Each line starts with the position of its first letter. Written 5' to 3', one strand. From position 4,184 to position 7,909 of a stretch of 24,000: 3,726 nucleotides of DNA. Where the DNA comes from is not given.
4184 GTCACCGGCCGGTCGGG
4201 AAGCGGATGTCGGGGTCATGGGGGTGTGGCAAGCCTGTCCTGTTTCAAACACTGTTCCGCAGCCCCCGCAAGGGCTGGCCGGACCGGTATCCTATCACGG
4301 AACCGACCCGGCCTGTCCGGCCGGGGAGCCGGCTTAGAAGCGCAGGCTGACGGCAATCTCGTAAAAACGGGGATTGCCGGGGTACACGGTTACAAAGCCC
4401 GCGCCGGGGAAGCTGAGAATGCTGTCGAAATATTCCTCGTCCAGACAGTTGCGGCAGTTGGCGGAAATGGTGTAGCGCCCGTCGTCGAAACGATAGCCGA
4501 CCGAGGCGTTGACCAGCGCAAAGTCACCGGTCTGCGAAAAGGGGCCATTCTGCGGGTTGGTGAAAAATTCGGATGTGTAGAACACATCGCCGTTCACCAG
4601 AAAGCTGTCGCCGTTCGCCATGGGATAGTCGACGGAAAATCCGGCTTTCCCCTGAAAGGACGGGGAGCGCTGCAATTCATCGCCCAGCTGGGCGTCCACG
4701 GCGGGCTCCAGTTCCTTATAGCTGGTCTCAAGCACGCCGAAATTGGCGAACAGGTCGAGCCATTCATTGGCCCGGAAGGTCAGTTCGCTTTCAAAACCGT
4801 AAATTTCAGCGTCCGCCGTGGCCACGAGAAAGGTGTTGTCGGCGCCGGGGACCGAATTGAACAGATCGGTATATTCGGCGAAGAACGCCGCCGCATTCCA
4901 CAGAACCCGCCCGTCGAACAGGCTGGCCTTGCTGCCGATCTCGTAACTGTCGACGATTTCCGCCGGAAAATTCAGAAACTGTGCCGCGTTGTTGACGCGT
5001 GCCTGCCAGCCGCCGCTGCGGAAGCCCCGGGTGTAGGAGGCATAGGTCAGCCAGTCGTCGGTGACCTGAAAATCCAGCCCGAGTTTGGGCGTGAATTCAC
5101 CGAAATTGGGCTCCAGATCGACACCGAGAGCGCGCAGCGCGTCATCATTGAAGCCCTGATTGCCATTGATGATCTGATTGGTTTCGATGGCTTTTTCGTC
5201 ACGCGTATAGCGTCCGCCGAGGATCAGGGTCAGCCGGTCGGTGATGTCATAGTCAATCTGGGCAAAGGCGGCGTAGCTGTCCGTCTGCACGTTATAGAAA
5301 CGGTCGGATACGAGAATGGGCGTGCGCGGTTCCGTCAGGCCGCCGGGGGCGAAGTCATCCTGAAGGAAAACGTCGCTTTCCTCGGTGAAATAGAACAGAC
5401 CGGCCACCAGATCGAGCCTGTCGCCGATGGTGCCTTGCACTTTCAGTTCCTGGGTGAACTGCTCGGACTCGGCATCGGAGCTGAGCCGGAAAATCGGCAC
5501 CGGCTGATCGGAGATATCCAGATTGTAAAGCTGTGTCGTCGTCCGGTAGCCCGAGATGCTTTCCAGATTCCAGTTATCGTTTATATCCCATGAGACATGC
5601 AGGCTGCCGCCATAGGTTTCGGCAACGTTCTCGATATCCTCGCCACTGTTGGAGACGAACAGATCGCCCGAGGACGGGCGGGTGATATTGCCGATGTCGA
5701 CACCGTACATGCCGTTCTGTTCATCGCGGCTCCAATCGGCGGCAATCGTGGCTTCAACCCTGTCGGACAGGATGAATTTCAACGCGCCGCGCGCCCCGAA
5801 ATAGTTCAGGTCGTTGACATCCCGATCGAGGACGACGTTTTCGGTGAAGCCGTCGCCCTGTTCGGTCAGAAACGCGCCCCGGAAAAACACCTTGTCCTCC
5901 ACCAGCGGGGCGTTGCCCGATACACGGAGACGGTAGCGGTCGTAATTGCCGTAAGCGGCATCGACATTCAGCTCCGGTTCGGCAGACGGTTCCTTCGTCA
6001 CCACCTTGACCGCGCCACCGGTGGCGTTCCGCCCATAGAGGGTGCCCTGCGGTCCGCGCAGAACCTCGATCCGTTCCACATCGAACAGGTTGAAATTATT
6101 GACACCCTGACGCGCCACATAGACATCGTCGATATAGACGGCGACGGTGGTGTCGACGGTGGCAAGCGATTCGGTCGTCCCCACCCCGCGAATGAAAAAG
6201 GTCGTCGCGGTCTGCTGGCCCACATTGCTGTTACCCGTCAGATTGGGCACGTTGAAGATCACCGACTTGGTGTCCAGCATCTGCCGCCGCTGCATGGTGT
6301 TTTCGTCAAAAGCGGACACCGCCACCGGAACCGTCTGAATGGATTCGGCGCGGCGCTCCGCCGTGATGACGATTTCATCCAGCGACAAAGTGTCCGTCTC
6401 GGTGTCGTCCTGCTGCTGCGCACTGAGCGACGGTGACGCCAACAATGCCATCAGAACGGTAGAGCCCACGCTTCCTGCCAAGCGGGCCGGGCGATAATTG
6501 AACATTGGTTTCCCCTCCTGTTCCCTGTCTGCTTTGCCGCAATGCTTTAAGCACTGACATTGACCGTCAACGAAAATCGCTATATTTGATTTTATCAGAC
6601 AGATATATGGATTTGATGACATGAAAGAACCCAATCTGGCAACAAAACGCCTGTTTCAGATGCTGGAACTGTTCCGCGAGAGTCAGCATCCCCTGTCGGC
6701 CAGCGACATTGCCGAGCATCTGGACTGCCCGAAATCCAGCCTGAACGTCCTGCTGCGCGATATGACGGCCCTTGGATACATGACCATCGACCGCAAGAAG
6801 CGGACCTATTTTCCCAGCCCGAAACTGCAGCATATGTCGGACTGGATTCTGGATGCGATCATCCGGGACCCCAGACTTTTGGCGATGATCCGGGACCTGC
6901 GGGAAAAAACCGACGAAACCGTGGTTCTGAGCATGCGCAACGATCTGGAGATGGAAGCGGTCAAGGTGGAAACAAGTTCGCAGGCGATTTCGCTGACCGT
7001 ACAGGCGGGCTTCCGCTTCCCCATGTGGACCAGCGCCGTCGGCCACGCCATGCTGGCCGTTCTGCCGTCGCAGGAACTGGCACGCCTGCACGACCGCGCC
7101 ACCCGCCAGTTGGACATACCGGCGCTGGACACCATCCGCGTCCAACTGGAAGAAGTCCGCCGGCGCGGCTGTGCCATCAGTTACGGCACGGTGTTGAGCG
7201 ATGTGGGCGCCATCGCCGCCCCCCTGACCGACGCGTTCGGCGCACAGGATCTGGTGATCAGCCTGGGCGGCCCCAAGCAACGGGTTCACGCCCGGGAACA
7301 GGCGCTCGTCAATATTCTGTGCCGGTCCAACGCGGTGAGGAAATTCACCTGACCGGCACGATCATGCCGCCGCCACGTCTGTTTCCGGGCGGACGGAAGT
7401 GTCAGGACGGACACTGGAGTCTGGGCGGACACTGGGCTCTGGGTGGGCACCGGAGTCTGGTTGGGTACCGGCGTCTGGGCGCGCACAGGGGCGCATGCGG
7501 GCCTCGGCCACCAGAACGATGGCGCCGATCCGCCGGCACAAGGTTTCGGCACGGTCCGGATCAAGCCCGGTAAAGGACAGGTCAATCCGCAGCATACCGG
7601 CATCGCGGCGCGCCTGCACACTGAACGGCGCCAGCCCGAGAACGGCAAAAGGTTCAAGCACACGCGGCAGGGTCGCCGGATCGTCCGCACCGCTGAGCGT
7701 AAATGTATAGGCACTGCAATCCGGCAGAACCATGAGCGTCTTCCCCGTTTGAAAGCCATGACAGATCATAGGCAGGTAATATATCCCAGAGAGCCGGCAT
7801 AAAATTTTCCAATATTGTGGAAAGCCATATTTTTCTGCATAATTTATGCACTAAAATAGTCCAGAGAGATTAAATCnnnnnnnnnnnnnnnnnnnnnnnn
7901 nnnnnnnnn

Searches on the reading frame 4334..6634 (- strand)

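Call 5: search_protein_families(library=pfam, proteins=[window:4334-6634:-], max_evalue=0.01)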
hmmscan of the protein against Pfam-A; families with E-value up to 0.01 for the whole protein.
window:4334-6634:- (766 aa): 4 families
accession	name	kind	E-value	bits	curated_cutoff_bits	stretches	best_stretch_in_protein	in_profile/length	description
PF00593.30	TonB_dep_Rec_b-barrel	-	1.3e-45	157.5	27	1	296-729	16-435/436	TonB dependent receptor-like, beta-barrel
PF07715.20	Plug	-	2.3e-20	73.6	23.9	1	99-208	2-107/107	TonB-dependent Receptor Plug Domain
PF14905.12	OMP_b-brl_3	-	2.8e-07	30.4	27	1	607-742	265-385/408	Outer membrane protein beta-barrel family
PF25183.1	OMP_b-brl_4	-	4e-05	22.7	30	1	444-561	358-482/838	Outer membrane beta barrel domain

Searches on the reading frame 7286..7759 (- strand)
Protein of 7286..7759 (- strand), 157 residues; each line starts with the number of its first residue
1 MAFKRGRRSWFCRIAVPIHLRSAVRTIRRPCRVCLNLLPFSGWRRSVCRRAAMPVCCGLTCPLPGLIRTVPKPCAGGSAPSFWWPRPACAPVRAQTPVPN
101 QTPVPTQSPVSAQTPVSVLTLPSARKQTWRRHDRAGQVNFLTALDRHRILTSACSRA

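Call 5: search_protein_families(library=pfam, proteins=[window:7286-7759:-], max_evalue=0.01)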
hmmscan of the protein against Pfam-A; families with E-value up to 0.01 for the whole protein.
window:7286-7759:- (157 aa): 1 family
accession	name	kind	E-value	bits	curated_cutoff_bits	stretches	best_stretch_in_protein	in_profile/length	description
PF10511.15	Cementoin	-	0.0014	18.6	27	1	91-116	1-26/30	Trappin protein transglutaminase binding domain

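Call 35: search_protein_families(library=ncbifam, proteins=[window:7286-7759:-], max_evalue=0.1)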
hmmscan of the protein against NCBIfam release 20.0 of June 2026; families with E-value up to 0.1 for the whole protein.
window:7286-7759:- (157 aa): 0 families
